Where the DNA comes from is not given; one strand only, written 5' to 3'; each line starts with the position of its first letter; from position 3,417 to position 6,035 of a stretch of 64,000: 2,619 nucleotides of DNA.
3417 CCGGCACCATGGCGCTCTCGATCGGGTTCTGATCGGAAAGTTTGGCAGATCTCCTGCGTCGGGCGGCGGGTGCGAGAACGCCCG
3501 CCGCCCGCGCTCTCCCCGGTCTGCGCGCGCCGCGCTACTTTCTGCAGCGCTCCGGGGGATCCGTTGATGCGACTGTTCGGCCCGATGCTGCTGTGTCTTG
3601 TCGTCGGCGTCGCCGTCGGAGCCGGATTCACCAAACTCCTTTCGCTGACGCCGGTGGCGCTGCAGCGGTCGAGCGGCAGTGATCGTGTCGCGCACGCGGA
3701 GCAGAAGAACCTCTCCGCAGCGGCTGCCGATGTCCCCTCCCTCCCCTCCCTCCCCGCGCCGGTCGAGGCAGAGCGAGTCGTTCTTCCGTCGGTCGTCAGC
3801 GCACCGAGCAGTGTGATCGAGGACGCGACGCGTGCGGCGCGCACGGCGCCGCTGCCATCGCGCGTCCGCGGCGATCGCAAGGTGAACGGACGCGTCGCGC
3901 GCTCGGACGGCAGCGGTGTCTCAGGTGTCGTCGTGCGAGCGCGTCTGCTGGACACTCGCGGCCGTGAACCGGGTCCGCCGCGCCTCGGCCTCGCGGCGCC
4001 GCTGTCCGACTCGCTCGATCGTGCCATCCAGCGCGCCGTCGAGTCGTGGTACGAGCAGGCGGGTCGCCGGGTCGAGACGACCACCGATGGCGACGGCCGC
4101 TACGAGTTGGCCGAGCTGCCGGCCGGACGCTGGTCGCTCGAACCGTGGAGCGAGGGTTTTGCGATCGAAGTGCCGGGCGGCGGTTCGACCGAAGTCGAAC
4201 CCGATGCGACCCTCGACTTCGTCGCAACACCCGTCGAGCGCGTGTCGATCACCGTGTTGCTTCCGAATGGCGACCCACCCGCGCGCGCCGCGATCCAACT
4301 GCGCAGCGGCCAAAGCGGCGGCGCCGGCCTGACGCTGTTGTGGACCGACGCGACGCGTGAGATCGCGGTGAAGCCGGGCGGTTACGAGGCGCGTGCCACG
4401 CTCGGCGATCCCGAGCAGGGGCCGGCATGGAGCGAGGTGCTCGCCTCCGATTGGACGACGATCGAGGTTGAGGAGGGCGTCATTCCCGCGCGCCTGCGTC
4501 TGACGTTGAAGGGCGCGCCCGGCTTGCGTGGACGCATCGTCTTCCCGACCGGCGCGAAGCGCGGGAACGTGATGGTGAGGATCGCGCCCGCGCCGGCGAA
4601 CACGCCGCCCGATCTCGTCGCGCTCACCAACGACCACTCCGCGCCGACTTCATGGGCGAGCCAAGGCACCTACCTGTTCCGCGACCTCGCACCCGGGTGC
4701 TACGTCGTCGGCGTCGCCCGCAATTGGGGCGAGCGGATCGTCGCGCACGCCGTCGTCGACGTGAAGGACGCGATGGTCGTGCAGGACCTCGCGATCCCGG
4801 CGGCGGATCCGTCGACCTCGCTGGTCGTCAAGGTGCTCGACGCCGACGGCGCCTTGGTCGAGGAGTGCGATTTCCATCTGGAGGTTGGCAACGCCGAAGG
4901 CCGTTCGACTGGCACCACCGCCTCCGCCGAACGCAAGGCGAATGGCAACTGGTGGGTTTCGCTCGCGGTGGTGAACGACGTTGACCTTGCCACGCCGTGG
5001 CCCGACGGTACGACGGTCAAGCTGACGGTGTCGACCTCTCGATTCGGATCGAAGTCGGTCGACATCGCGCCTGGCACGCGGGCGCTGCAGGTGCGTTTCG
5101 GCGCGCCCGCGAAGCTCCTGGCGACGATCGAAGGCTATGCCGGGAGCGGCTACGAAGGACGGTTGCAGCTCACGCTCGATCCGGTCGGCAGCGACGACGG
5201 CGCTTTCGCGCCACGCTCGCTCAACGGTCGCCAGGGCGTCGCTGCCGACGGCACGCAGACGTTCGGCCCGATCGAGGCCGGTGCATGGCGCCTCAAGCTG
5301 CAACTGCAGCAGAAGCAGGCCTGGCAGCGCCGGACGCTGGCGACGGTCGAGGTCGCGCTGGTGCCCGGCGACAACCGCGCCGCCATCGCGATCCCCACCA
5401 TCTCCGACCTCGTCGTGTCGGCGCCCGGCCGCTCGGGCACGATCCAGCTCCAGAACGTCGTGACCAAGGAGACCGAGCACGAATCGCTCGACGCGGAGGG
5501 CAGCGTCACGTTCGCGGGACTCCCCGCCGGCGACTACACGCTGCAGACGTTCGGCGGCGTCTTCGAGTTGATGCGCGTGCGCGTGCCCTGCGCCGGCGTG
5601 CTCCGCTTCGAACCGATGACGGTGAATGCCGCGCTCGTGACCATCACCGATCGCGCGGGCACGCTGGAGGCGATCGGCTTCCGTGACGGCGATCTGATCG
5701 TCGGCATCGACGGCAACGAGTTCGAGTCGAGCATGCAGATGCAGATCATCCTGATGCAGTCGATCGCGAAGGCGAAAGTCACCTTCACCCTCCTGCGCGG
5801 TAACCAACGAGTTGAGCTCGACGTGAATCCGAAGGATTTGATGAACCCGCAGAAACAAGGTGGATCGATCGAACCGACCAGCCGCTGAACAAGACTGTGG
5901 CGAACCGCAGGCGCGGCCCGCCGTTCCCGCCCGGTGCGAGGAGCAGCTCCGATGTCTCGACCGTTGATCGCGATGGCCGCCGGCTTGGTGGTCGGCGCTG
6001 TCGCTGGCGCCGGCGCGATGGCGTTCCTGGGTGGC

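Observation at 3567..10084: Tandem paralogous TM-CarboxypepD_reg-PDZ proteins translationally coupled to an S41 C-terminal processing peptidase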

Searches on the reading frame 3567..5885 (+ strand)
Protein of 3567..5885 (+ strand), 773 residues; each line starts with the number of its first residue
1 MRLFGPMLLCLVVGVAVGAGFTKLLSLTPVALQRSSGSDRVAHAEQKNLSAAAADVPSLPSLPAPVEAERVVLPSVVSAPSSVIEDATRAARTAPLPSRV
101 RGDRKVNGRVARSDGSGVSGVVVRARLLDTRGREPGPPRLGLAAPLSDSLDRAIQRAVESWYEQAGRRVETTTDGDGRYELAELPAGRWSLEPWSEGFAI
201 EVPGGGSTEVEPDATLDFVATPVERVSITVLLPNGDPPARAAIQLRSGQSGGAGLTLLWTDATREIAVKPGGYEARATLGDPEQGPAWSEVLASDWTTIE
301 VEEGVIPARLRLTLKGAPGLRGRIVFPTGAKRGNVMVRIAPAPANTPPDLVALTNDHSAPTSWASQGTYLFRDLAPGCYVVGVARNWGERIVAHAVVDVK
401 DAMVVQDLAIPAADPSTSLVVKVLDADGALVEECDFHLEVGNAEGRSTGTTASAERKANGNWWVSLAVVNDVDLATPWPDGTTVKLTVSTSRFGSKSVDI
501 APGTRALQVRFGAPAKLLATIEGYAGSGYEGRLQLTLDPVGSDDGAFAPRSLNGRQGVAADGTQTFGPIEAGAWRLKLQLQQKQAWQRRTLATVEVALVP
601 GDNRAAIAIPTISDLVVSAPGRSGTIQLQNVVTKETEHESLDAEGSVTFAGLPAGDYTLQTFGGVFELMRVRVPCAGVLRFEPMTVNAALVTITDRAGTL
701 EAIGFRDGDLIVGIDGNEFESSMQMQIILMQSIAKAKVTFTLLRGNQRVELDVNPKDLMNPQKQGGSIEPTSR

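Call 8: search_protein_families(library=pfam, proteins=[window:3567-5885:+], max_evalue=0.1)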
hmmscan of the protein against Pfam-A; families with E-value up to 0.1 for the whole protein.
window:3567-5885:+ (773 aa): 12 families
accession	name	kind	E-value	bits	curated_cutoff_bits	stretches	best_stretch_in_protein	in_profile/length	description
PF13620.12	CarboxypepD_reg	-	2.7e-15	56.9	32.3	2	164-218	25-79/82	Carboxypeptidase regulatory-like domain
PF17210.9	SdrD_B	-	8.1e-08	32.9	29.7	0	361-387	42-68/112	SdrD B-like domain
PF13180.12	PDZ_2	-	1e-05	26.1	27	1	701-754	26-79/80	PDZ domain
PF09430.16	EMC7_beta-sandw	-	0.00023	21.8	26.6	0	638-694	22-73/122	ER membrane protein complex subunit 7, beta-sandwich domain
PF17802.7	SpaA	-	0.00046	20.7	23.1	0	636-660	33-57/91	Prealbumin-like fold domain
PF13715.12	CarbopepD_reg_2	-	0.0077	16.7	32.2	0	167-192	24-49/88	CarboxypepD_reg-like domain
PF23193.1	NOMO_3rd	-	0.02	15.4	27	0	625-663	46-86/120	NOMO third transthyretin-like domain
PF17820.7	PDZ_6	-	0.05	13.8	27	0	701-727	12-37/54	PDZ domain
PF14686.12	fn3_3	-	0.055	13.7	24.4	0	148-201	14-59/75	Polysaccharide lyase family 4, domain II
PF24421.1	Ig_J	-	0.064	13.8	29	0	162-191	51-80/104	Tip attachment protein J, Ig-like domain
PF16518.11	GrlR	-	0.066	13.8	26.8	0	300-351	15-66/110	T3SS negative regulator,GrlR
PF21558.3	Pept_S41_N_bact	-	0.082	13.3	27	0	695-724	10-39/87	Bacteroidetes, Peptidase, S41 family, N-terminal domain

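Call 11: search_protein_families(library=ncbifam, proteins=[window:3567-5885:+], max_evalue=0.01)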
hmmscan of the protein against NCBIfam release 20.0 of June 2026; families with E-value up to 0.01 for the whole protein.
window:3567-5885:+ (773 aa): 3 families
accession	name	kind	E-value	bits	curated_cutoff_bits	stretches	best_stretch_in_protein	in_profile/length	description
NF041199.1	trx7_PDZ_seleno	equivalog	7.6e-05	21.8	300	1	694-753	327-388/390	Trx7/PDZ domain-containing (seleno)protein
TIGR02037.1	degP_htrA_DO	subfamily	0.00036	19.6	416.2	1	686-756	258-328/434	Do family serine endopeptidase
NF041521.1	HhoA_HhoB_HtrA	equivalog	0.00077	18.8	450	1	701-758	277-334/335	HhoA/HhoB/HtrA family serine endopeptidase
